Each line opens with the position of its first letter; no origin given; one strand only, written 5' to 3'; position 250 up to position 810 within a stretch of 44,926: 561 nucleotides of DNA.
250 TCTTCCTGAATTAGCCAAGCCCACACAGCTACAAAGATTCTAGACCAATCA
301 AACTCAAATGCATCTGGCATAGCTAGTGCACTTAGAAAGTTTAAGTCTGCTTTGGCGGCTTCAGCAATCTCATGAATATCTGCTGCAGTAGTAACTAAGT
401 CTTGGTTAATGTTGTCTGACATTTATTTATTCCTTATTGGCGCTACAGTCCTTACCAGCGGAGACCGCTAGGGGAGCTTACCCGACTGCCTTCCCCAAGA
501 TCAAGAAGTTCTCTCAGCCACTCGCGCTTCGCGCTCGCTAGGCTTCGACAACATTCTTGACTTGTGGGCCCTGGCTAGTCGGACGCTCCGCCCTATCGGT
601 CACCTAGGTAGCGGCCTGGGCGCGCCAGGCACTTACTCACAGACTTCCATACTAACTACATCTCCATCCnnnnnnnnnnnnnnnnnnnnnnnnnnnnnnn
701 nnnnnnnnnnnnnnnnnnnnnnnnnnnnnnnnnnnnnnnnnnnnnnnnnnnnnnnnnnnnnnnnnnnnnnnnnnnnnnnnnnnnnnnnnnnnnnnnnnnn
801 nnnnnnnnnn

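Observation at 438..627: Four-member family of GC-rich imperfect-palindrome elements (about 170-200 nt) at module boundaries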

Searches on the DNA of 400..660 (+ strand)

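Call 8: search_dna_similar(query=window:425-640:+, collection=phages, mode=distant, max_rows=40)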
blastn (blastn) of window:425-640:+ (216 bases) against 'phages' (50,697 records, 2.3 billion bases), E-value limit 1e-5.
No match.

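Call 21: search_rna_families(source=window, start=400, end=660, threshold=evalue, max_evalue=10)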
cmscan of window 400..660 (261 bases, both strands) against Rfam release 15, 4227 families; matches with E-value up to 10: 2.
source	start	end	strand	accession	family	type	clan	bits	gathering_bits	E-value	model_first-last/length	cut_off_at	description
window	420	484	-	RF03084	DUF2815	Gene; sRNA;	-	14.2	41.2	5.6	1-62/62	no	DUF2815 RNA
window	468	633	-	RF02041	HOTTIP_2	Gene; lncRNA;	-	9.8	80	0.14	221-374/374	no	HOXA transcript at the distal tip, conserved region 2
